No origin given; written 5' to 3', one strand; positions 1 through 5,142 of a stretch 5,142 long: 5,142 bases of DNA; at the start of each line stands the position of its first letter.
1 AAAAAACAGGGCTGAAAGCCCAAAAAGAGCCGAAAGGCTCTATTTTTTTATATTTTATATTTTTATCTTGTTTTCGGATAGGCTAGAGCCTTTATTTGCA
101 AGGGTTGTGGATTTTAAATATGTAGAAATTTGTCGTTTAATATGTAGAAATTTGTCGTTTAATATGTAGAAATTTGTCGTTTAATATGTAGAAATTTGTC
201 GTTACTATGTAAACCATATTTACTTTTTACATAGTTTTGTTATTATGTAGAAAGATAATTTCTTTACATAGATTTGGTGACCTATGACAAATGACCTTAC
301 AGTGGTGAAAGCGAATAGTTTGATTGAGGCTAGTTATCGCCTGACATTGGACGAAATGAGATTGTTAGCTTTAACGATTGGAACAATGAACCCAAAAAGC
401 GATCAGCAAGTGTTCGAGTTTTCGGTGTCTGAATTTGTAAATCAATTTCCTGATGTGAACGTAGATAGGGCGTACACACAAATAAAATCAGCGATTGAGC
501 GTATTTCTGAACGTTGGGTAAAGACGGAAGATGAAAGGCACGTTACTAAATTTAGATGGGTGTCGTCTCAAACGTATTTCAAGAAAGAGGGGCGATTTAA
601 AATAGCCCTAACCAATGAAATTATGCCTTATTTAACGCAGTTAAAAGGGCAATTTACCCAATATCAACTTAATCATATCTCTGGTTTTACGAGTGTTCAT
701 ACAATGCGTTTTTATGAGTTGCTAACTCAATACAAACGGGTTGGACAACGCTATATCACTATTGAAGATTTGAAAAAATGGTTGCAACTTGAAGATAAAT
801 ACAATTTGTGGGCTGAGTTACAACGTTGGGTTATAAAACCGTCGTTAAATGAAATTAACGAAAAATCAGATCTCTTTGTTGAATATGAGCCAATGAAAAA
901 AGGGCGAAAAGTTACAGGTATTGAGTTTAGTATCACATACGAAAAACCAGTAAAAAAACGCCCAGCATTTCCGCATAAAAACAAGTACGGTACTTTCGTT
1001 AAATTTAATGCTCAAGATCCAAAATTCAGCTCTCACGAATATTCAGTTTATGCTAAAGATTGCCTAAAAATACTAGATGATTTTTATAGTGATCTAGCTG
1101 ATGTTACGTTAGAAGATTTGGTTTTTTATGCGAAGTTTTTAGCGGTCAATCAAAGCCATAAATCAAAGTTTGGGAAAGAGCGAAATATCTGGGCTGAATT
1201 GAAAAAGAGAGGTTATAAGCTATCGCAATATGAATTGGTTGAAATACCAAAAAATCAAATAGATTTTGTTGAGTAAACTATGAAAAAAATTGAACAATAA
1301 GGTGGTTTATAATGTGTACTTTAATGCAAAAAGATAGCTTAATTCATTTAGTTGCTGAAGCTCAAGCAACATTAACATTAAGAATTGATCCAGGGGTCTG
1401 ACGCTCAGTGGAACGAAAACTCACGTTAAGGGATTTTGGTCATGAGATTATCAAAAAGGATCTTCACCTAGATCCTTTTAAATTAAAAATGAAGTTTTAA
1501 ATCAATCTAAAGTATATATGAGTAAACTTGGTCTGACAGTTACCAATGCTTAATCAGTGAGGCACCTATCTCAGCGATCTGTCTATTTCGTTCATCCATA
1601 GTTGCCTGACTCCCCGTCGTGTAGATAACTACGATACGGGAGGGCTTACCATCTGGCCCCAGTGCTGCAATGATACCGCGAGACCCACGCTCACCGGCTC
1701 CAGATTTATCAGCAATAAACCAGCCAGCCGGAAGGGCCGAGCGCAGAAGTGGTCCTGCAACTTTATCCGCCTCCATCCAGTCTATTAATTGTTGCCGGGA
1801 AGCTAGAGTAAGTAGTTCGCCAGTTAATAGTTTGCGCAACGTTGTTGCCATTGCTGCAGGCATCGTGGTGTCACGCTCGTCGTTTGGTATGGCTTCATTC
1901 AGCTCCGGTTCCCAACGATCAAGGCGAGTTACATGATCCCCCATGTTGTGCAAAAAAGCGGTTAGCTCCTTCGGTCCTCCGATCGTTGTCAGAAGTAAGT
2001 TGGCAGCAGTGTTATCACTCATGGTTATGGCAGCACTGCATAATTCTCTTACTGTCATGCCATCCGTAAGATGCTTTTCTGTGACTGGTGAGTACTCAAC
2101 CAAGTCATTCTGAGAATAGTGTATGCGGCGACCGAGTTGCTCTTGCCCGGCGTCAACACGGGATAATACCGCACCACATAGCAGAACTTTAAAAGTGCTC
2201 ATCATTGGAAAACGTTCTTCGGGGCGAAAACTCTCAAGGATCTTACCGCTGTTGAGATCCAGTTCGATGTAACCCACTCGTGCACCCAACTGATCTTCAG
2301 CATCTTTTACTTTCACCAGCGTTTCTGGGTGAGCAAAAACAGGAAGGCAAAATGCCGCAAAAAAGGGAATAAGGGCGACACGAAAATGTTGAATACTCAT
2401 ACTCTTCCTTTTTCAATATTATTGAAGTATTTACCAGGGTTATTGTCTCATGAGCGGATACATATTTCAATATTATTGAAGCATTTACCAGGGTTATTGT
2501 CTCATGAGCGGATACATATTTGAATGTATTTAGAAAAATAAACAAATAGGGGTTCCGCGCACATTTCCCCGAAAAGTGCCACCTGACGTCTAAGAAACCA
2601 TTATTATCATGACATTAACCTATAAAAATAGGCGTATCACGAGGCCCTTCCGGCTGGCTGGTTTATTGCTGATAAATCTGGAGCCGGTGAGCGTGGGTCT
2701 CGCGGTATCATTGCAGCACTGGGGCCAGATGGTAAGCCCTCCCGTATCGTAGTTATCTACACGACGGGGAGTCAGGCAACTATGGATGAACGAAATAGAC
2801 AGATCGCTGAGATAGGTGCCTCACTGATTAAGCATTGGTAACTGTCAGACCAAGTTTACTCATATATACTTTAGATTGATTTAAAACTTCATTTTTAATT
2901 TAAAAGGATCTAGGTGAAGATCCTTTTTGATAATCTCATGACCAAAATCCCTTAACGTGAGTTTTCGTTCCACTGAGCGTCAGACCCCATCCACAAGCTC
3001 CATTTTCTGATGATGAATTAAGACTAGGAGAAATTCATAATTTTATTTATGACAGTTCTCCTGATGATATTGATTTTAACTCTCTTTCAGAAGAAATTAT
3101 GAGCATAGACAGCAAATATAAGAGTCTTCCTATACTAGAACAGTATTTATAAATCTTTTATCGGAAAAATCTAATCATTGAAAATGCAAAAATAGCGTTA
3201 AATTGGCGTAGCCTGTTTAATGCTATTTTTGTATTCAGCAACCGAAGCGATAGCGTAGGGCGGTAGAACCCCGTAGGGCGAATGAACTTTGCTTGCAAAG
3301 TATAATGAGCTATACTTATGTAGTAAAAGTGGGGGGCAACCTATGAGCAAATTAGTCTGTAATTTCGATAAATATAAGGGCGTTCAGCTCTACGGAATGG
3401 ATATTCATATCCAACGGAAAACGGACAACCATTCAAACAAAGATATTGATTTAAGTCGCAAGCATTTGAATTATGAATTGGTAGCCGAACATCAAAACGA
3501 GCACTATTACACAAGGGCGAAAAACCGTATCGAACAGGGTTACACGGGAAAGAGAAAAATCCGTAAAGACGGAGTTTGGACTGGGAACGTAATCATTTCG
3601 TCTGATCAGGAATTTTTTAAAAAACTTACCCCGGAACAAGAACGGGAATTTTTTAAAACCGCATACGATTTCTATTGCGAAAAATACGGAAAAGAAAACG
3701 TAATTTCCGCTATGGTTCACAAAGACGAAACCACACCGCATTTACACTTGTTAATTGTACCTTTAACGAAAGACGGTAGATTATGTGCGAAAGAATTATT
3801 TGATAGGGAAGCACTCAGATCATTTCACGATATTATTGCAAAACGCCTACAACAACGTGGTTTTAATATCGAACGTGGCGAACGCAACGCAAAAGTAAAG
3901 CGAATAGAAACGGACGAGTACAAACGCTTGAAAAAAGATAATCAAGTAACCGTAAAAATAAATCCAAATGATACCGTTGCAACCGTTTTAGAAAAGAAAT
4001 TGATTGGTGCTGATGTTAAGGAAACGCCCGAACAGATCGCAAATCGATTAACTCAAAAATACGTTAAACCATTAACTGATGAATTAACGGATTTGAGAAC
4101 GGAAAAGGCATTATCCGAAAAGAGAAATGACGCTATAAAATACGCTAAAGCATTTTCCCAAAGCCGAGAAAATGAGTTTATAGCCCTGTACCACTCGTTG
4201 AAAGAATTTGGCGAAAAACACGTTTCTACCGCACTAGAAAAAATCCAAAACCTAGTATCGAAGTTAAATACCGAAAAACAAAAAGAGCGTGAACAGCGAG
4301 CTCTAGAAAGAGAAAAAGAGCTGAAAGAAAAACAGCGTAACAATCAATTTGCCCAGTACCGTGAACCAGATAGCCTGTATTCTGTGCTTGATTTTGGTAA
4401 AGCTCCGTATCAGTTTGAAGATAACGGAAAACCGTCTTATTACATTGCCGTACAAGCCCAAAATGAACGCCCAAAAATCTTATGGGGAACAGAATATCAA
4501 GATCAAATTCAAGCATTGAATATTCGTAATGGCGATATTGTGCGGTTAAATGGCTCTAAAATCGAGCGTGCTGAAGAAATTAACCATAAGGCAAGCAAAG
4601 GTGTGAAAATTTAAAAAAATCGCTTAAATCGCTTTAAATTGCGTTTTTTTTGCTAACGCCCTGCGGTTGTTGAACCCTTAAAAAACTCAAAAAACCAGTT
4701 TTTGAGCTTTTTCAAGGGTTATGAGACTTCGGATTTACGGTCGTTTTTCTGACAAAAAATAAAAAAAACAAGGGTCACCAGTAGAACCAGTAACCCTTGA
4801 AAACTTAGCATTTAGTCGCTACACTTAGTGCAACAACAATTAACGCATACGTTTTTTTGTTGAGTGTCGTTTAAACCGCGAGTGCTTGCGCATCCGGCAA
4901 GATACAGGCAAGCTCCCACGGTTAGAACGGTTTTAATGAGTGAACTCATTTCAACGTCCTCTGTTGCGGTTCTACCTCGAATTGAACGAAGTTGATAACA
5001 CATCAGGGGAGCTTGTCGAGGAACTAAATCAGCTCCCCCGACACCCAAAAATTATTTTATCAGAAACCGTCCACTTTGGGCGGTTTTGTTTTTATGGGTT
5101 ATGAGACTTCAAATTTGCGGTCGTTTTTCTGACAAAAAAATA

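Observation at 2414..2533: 54-bp tandem duplication creates a second bla promoter with a better -35 (TTGAAA)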

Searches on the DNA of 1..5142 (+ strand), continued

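Call 56: get_annotated_region(hit=H112, flank=1200)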
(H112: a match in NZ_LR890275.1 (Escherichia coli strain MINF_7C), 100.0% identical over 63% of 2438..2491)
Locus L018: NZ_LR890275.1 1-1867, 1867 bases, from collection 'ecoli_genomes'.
description: Escherichia coli strain MINF_7C isolate MINF_7C plasmid 6, complete sequence
organism: Escherichia coli strain MINF_7C (NCBI taxid 562)
replicon: plasmid 6; assembly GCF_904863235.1
host: Homo sapiens; source: blood; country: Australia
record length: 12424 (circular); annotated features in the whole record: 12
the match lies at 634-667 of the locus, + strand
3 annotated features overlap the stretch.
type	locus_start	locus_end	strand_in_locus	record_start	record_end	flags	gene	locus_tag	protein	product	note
CDS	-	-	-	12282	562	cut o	-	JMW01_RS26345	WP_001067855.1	IS6-like element IS26 family transposase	-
CDS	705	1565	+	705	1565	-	-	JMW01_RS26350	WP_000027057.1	broad-spectrum class A beta-lactamase TEM-1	-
CDS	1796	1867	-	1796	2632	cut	-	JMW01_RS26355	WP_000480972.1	aminoglycoside O-phosphotransferase APH(6)-Id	-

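Call 57: get_annotated_region(hit=H111, flank=1200)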
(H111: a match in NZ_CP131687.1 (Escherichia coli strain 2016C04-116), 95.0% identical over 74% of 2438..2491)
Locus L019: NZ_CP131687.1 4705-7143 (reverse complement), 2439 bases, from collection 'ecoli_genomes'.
description: Escherichia coli strain 2016C04-116 plasmid p2016C04-116-2, complete sequence
organism: Escherichia coli strain 2016C04-116 (NCBI taxid 562)
replicon: plasmid p2016C04-116-2; assembly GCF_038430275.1
host: Homo sapiens; source: urine; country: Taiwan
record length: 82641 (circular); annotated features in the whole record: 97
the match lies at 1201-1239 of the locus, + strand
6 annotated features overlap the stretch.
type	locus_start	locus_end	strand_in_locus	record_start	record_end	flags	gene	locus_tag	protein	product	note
CDS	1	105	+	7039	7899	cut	aac(3)-IId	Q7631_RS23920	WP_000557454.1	aminoglycoside N-acetyltransferase AAC(3)-IId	-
CDS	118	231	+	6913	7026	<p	-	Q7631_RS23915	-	tunicamycin resistance protein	incomplete; partial in the middle of a contig; missing C-terminus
CDS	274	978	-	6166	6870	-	-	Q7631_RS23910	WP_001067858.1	IS6-like element IS26 family transposase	-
CDS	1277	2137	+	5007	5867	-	-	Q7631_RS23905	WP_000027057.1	broad-spectrum class A beta-lactamase TEM-1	-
CDS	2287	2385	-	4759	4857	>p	-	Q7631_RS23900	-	IS1 family transposase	incomplete; partial in the middle of a contig; missing C-terminus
CDS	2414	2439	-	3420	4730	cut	-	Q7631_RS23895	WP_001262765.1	GmrSD restriction endonuclease domain-containing protein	-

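Call 60: search_dna_similar(query=L018:621-668:+, collection=ecoli_genomes, mode=near, max_rows=40)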
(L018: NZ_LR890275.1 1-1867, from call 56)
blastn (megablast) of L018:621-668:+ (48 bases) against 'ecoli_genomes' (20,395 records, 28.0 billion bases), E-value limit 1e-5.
Records with a match: 2511; places in all: 2772; records where one place covers at least 80% of the query: 2468.
Genomes with a match: 2087 of 5426; with a place that covers at least 80% of the query: 2063. Places per genome that has any: lowest 1, median 1, highest 35. On chromosomes: 340 places; on plasmids: 2432.
Best place of each record, by identity: >=99% 27; 95-99% 2483; 90-95% 1.
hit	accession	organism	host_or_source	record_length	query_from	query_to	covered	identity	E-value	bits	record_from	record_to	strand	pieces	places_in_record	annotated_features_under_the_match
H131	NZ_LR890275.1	Escherichia coli strain MINF_7C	Homo sapiens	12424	1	48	100%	100.0%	5e-16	90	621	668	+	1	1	none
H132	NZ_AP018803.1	Escherichia coli strain E2863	Bos taurus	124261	6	48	90%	97.7%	1e-11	75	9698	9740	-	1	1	none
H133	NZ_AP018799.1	Escherichia coli strain E2855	Bos taurus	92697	6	48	90%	97.7%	1e-11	75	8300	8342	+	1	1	none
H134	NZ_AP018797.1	Escherichia coli strain E2855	Bos taurus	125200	6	48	90%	97.7%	1e-11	75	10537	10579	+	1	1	none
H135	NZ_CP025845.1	Escherichia coli strain 720632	Homo sapiens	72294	6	48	90%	97.7%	1e-11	75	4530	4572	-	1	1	none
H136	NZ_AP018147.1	Escherichia coli strain M217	Homo sapiens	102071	6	48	90%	97.7%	1e-11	75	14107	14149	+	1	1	none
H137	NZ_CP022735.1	Escherichia coli strain SA186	Homo sapiens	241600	6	48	90%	97.7%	1e-11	75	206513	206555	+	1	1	none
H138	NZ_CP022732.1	Escherichia coli strain SA186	Homo sapiens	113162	6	48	90%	97.7%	1e-11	75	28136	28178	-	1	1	none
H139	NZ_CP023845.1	Escherichia coli strain 4/1-1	Homo sapiens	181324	6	48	90%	97.7%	1e-11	75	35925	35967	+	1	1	none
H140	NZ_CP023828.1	Escherichia coli strain 4/4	Homo sapiens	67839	6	48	90%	97.7%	1e-11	75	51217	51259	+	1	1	none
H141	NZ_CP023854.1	Escherichia coli strain 2/0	Homo sapiens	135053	6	48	90%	97.7%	1e-11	75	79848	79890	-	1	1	none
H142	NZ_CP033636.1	Escherichia coli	chicken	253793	6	48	90%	97.7%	1e-11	75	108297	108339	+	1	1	none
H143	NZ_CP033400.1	Escherichia coli strain WCHEC020031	Homo sapiens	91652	6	48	90%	97.7%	1e-11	75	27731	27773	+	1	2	none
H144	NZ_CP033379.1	Escherichia coli strain L73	goose anus swab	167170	6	48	90%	97.7%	1e-11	75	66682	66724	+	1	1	none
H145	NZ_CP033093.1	Escherichia coli strain CP53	pig feces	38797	6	48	90%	97.7%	1e-11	75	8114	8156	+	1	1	none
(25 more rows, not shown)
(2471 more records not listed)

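Call 61: search_dna_similar(query=window:2386-2441:-, collection=plasmids, mode=near, max_rows=15)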
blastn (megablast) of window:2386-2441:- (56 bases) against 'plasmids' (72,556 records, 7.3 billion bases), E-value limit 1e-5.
The search stops at 5000 records and this limit was reached: more records match than are counted here, and every count below describes the 5000 best-scoring records only.
Records with a match: at least 5000; places in all: 5480; records where one place covers at least 80% of the query: 5000.
Best place of each record, by identity: >=99% 1; 95-99% 4999.
By first word of the organism name: Escherichia 1995; Klebsiella 1889; Salmonella 444; Enterobacter 248; Citrobacter 120; Shigella 95; Neisseria 47; Providencia 17; uncultured 16; Serratia 16; and 22 more.
By predicted mobility (MOB-suite, as given by PLSDB): conjugative 3554; mobilizable 851; non-mobilizable 595.
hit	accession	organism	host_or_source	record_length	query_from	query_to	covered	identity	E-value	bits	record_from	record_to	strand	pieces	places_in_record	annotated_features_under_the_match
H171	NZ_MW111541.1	Haemophilus parainfluenzae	-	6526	1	56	100%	100.0%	7e-21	104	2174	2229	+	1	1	inhibitor-resistant broad-spectrum class A beta-lactamase TEM-40 | blaTEM-40: inhibitor-resistant broad-spectrum class A beta-lactamase TEM-40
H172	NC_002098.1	Neisseria gonorrhoeae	-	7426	1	56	100%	98.2%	3e-19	99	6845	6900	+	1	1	TEM-163: TEM beta-lactamase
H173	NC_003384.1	Salmonella enterica subsp. enterica serovar Typhi str. CT18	-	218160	1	56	100%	98.2%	3e-19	99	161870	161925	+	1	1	broad-spectrum class A beta-lactamase TEM-1 | blaTEM-1: broad-spectrum class A beta-lactamase TEM-1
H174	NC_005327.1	Escherichia coli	-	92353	1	56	100%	98.2%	3e-19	99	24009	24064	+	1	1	broad-spectrum class A beta-lactamase TEM-1 | blaTEM-1: broad-spectrum class A beta-lactamase TEM-1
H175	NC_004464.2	Citrobacter freundii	-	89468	1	56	100%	98.2%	3e-19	99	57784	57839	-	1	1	broad-spectrum class A beta-lactamase TEM-1 | blaTEM-1: broad-spectrum class A beta-lactamase TEM-1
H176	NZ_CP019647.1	Salmonella enterica subsp. enterica serovar Typhimurium ...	Sus scrofa domesticus,pooled feces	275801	1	56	100%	98.2%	3e-19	99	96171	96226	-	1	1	broad-spectrum class A beta-lactamase TEM-1 | blaTEM-1: broad-spectrum class A beta-lactamase TEM-1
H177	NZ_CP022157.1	Escherichia coli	water,wastewater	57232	1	56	100%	98.2%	3e-19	99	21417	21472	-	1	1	broad-spectrum class A beta-lactamase TEM-1 | blaTEM-1: broad-spectrum class A beta-lactamase TEM-1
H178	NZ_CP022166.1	Escherichia coli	Homo sapiens,urine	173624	1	56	100%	98.2%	3e-19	99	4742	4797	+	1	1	broad-spectrum class A beta-lactamase TEM-1 | blaTEM-1: broad-spectrum class A beta-lactamase TEM-1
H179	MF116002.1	uncultured bacterium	-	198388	1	56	100%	98.2%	3e-19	99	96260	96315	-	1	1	TEM-149: TEM beta-lactamase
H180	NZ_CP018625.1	Escherichia coli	Homo sapiens,stool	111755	1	56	100%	98.2%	3e-19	99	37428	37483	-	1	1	broad-spectrum class A beta-lactamase TEM-1 | blaTEM-1: broad-spectrum class A beta-lactamase TEM-1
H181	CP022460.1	Shigella sonnei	Homo sapiens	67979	1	56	100%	98.2%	3e-19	99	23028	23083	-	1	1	none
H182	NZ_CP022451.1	Salmonella enterica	chicken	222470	1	56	100%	98.2%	3e-19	99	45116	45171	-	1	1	broad-spectrum class A beta-lactamase TEM-1 | blaTEM-1: broad-spectrum class A beta-lactamase TEM-1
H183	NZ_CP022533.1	Enterobacter hormaechei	Homo sapiens,endotracheal tube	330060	1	56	100%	98.2%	3e-19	99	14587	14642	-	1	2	broad-spectrum class A beta-lactamase TEM-1 | blaTEM-1: broad-spectrum class A beta-lactamase TEM-1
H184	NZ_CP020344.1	Shigella flexneri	Homo sapiens,cell culture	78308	1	56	100%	98.2%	3e-19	99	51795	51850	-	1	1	broad-spectrum class A beta-lactamase TEM-1 | blaTEM-1: broad-spectrum class A beta-lactamase TEM-1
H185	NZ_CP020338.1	Shigella flexneri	cell culture,hospitalized patients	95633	1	56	100%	98.2%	3e-19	99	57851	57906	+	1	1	broad-spectrum class A beta-lactamase TEM-1 | blaTEM-1: broad-spectrum class A beta-lactamase TEM-1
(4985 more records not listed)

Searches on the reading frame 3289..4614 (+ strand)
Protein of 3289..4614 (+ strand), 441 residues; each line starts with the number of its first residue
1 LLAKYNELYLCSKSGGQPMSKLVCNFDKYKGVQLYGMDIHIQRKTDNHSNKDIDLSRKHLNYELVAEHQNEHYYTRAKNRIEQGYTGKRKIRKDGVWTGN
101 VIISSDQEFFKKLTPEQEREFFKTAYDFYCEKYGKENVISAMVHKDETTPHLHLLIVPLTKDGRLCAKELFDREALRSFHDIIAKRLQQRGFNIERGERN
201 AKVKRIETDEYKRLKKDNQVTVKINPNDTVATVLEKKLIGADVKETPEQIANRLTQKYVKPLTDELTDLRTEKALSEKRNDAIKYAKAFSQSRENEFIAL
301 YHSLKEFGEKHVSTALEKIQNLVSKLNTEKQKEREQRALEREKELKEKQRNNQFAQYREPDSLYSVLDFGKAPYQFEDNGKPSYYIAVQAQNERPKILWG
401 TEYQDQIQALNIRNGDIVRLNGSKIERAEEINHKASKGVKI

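Call 47: search_protein_families(library=pfam, proteins=[window:3289-4614:+])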
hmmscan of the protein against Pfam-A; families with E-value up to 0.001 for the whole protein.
window:3289-4614:+ (441 aa): 1 family
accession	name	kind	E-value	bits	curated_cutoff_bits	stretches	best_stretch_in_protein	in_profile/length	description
PF01076.25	Mob_Pre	-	3.7e-57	193.8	25.5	1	19-212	1-195/196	Plasmid recombination enzyme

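Call 63: find_encoding_contigs(protein=window:3343-4614:+, flank=4000, max_places=10)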
Protein window:3343-4614:+ (423 aa): 24 contigs read that carry it; 10 places shown.
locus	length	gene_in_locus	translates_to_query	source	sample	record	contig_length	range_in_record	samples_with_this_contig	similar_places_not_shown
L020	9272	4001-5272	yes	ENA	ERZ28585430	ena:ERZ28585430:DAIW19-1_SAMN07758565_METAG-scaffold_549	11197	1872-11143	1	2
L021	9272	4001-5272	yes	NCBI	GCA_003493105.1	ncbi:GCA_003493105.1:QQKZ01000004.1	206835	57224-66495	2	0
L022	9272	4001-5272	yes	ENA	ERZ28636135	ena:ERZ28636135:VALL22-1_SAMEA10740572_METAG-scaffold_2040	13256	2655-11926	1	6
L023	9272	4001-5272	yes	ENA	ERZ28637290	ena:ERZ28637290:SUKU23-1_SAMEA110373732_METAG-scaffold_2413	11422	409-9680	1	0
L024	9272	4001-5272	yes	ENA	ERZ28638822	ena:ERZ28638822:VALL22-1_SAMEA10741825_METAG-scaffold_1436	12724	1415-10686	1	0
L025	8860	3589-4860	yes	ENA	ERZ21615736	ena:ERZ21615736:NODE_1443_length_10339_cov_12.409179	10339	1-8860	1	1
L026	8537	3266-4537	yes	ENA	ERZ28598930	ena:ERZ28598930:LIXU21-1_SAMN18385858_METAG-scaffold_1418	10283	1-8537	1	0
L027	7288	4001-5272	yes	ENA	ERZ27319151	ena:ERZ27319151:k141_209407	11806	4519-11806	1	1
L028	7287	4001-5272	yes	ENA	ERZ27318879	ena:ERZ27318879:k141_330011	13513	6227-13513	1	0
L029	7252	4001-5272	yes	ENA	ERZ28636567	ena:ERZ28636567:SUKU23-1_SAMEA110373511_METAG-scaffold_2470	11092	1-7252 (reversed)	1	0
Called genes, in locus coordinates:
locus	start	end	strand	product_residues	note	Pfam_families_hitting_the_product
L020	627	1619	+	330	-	PF01051:Rep3_N, PF21205:Rep3_C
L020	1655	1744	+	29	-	-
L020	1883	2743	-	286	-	PF00144:Beta-lactamase, PF13354:Beta-lactamase2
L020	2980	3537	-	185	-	PF00239:Resolvase, PF02796:HTH_7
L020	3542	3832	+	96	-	PF13700:DUF4158 (weak)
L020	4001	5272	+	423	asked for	PF01076:Mob_Pre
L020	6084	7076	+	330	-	PF01051:Rep3_N, PF21205:Rep3_C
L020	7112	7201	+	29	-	-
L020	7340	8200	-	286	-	PF00144:Beta-lactamase, PF13354:Beta-lactamase2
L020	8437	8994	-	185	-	PF00239:Resolvase, PF02796:HTH_7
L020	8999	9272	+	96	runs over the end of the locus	PF13700:DUF4158 (weak)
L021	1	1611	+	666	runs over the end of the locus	PF00959:Phage_lysozyme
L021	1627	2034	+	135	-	-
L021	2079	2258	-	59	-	-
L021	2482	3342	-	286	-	PF00144:Beta-lactamase, PF13354:Beta-lactamase2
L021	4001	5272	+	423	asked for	PF01076:Mob_Pre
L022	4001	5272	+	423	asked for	PF01076:Mob_Pre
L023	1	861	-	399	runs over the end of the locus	PF05977:MFS_3 (faint), PF07690:MFS_1, PF00083:Sugar_tr, PF07690:MFS_1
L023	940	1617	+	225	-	PF00440:TetR_N, PF02909:TetR_C_1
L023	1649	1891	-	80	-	-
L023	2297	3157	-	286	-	PF00144:Beta-lactamase, PF13354:Beta-lactamase2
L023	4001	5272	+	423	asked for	PF01076:Mob_Pre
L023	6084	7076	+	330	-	PF01051:Rep3_N, PF21205:Rep3_C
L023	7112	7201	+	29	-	-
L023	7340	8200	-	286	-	PF00144:Beta-lactamase, PF13354:Beta-lactamase2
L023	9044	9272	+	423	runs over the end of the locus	PF01076:Mob_Pre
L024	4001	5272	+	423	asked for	PF01076:Mob_Pre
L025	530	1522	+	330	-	PF01051:Rep3_N, PF21205:Rep3_C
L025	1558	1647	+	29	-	-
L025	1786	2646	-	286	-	PF00144:Beta-lactamase, PF13354:Beta-lactamase2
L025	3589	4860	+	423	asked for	PF01076:Mob_Pre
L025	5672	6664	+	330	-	PF01051:Rep3_N, PF21205:Rep3_C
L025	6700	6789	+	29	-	-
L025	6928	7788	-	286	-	PF00144:Beta-lactamase, PF13354:Beta-lactamase2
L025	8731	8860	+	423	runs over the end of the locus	PF01076:Mob_Pre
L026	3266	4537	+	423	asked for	PF01076:Mob_Pre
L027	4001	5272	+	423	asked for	PF01076:Mob_Pre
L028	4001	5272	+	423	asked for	PF01076:Mob_Pre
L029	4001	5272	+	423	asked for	PF01076:Mob_Pre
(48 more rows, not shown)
